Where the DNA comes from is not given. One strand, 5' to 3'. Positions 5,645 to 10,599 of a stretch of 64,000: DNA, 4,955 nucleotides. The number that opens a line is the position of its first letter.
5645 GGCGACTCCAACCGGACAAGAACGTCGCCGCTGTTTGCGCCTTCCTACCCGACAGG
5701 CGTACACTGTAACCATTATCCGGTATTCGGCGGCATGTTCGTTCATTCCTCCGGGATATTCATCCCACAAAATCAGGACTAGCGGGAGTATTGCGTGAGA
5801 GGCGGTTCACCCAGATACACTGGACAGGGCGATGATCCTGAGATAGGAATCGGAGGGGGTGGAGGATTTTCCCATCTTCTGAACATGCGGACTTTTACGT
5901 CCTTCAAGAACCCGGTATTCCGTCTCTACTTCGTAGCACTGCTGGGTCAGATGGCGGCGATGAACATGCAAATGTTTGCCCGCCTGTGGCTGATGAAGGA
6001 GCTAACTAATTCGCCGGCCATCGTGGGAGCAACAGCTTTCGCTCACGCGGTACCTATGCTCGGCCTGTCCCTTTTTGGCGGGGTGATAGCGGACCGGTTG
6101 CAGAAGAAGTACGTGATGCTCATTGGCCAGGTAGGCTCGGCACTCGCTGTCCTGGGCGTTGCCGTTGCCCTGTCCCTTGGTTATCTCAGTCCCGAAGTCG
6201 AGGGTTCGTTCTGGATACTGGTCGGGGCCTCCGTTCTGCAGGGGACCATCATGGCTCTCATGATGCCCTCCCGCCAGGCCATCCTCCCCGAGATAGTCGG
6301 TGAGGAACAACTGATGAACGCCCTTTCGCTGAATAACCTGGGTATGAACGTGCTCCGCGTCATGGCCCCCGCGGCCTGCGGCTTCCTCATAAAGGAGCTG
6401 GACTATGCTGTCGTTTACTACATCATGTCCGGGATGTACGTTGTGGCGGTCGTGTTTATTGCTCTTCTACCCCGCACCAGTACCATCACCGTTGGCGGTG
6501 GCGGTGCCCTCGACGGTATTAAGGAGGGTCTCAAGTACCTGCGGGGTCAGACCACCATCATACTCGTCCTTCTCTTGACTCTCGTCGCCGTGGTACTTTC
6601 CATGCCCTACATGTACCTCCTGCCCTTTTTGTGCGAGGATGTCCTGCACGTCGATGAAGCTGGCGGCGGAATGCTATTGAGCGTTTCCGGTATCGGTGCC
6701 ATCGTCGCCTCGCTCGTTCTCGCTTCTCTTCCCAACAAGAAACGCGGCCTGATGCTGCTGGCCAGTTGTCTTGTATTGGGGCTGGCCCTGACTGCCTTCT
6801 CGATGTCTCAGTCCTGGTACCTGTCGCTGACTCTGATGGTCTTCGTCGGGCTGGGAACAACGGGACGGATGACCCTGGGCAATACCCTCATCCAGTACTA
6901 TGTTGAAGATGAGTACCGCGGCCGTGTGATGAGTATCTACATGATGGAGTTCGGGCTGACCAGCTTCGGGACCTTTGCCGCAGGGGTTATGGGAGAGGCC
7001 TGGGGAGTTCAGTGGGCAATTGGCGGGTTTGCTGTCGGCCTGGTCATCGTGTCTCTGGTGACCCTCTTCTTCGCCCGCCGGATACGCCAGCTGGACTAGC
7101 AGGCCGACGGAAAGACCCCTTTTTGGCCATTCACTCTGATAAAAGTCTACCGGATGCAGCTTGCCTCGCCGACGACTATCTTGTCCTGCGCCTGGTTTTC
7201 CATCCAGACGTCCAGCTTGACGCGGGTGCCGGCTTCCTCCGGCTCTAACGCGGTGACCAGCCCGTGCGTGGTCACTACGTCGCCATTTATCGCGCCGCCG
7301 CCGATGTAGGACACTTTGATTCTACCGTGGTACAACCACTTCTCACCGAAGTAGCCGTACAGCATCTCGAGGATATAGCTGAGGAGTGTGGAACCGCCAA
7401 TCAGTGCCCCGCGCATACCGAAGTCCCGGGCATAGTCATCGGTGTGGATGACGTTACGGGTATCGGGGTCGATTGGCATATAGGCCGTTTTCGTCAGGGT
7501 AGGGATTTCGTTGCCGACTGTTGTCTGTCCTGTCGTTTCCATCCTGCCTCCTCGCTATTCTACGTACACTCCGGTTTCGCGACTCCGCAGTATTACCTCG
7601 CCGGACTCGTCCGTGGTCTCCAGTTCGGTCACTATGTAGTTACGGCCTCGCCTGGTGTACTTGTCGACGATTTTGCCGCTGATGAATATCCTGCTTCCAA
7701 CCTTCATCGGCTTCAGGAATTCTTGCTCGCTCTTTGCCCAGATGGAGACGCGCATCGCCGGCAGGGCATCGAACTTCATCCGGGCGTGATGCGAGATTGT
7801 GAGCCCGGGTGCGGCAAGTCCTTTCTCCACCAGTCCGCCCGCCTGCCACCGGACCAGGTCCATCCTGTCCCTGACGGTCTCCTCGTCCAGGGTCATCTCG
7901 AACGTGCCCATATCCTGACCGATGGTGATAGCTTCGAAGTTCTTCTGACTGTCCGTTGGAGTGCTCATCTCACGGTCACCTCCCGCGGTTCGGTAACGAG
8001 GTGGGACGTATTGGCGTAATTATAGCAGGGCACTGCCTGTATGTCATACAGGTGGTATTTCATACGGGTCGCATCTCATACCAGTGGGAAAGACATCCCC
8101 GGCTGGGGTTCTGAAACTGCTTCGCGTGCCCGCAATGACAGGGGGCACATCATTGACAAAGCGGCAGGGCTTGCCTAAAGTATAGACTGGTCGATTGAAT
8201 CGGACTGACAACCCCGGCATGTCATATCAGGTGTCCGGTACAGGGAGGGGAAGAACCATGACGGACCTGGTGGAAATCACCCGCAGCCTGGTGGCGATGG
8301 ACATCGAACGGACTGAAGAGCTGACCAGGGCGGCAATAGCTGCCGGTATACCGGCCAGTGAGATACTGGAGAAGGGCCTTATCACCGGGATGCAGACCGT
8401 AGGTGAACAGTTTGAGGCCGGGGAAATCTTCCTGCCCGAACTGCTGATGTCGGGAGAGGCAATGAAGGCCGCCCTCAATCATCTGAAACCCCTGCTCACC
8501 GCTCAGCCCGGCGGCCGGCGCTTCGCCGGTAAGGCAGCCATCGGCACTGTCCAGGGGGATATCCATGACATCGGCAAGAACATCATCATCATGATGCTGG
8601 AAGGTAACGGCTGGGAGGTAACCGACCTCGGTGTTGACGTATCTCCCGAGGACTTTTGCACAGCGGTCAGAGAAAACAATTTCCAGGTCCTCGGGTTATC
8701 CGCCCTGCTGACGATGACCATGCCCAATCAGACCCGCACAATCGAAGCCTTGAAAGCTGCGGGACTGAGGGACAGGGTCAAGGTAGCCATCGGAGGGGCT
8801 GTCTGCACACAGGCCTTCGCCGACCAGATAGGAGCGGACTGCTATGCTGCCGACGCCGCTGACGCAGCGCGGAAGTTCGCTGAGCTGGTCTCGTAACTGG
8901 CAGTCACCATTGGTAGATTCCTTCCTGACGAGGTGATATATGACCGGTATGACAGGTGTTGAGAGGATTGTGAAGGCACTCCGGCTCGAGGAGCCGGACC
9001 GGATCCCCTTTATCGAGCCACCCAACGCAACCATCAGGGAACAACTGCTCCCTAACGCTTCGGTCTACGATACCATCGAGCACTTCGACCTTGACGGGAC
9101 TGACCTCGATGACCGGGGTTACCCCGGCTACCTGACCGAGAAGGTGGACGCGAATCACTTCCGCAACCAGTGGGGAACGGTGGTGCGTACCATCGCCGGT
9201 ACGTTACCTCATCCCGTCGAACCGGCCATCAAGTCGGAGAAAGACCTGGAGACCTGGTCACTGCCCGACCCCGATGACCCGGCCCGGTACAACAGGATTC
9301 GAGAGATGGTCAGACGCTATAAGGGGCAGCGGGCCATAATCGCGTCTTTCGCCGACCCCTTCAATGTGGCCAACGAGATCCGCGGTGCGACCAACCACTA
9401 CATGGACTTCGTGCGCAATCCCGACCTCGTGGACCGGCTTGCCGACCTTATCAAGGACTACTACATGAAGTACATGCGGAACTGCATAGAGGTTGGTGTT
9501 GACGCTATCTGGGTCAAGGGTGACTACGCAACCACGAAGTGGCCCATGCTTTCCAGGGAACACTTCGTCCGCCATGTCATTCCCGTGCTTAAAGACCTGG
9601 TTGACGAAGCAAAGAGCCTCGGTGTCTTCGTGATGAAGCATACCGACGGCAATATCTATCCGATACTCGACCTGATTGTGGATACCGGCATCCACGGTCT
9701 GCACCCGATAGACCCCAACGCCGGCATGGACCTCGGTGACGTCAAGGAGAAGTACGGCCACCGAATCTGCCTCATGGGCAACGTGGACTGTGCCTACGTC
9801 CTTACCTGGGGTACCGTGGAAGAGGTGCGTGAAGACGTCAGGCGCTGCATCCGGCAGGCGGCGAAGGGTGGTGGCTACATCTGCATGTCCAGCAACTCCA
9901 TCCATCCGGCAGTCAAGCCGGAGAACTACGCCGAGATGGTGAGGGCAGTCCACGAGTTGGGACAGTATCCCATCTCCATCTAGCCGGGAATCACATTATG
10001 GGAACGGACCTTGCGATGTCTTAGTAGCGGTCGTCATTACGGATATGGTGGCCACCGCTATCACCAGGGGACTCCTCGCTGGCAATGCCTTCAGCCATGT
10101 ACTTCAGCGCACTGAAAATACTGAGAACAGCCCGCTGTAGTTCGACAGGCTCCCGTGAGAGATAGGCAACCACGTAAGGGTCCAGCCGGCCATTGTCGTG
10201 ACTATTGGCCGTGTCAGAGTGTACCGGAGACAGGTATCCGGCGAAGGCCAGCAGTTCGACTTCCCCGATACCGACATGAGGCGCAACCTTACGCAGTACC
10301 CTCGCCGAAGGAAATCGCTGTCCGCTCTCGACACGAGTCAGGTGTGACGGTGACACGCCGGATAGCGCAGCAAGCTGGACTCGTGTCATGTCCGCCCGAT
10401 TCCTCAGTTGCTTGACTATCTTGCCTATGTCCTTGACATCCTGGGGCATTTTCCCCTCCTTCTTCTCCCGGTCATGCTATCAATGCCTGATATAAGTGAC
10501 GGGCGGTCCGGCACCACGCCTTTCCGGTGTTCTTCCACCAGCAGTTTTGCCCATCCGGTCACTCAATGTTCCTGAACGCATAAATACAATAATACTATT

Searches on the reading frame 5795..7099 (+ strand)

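Call 12: search_protein_families(library=pfam, max_evalue=0.00001, proteins=[window:5795-7099:+])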
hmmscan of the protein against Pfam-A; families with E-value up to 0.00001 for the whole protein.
window:5795-7099:+ (434 aa): 3 families
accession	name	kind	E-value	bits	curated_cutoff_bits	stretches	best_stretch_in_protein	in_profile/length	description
PF07690.21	MFS_1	-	4.4e-49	167.7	33.4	2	46-384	2-337/347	Major Facilitator Superfamily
PF05977.19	MFS_3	-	2.8e-44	151.9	27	1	33-427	3-394/524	Transmembrane secretion effector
PF13347.12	MFS_2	-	8e-06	25.1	27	0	36-173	220-348/427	MFS/sugar transport protein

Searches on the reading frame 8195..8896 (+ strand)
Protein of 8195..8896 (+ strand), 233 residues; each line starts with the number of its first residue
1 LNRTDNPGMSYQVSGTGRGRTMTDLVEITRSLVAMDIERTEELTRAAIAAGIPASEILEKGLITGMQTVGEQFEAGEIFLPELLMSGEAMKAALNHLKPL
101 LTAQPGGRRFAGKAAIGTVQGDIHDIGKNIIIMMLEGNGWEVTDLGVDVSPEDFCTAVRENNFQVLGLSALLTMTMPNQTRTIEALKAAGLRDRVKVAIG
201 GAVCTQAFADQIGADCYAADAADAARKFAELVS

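Call 12: search_protein_families(library=pfam, max_evalue=0.00001, proteins=[window:8195-8896:+])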
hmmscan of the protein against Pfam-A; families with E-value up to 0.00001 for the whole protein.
window:8195-8896:+ (233 aa): 2 families
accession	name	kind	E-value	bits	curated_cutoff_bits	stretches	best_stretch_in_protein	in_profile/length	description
PF02310.24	B12-binding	-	1.7e-26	92.8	32.1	1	113-223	2-118/121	B12 binding domain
PF02607.22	B12-binding_2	-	6e-22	78.1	23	1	27-98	4-74/74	B12 binding domain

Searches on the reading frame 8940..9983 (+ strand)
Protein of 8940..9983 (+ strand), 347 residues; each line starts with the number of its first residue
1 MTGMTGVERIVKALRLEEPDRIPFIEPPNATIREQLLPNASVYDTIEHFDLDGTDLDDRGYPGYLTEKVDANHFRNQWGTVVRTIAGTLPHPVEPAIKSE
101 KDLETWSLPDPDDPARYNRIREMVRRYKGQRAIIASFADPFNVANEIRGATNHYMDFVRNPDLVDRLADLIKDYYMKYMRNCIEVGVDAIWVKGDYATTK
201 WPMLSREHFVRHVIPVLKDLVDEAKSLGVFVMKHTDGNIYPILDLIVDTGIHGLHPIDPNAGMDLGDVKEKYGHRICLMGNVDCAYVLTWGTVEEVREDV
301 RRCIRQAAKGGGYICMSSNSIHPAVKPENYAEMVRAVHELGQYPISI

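Call 12: search_protein_families(library=pfam, max_evalue=0.00001, proteins=[window:8940-9983:+])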
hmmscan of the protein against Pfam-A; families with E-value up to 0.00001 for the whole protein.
window:8940-9983:+ (347 aa): 1 family
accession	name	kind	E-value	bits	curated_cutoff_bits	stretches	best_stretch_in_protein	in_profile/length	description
PF01208.23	URO-D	-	1.4e-39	136.5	23.9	1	79-339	82-345/346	Uroporphyrinogen decarboxylase (URO-D)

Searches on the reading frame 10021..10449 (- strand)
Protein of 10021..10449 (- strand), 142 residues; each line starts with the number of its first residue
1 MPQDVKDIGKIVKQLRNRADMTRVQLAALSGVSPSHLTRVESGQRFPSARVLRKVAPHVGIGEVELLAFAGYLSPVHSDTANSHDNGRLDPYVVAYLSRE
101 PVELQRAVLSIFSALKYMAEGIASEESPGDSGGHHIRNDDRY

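Call 77: search_protein_families(library=pfam, max_evalue=0.001, proteins=[window:10021-10449:-])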
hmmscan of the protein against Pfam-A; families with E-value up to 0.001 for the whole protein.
window:10021-10449:- (142 aa): 3 families
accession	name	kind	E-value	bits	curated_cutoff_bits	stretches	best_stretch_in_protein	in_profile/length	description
PF13560.12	HTH_31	-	1.2e-11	45.2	27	1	11-66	5-61/64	Helix-turn-helix domain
PF01381.28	HTH_3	-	3.4e-10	40.2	23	1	12-56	1-45/55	Helix-turn-helix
PF12844.13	HTH_19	-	8.4e-05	22.8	30.2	1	9-68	1-60/64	Helix-turn-helix domain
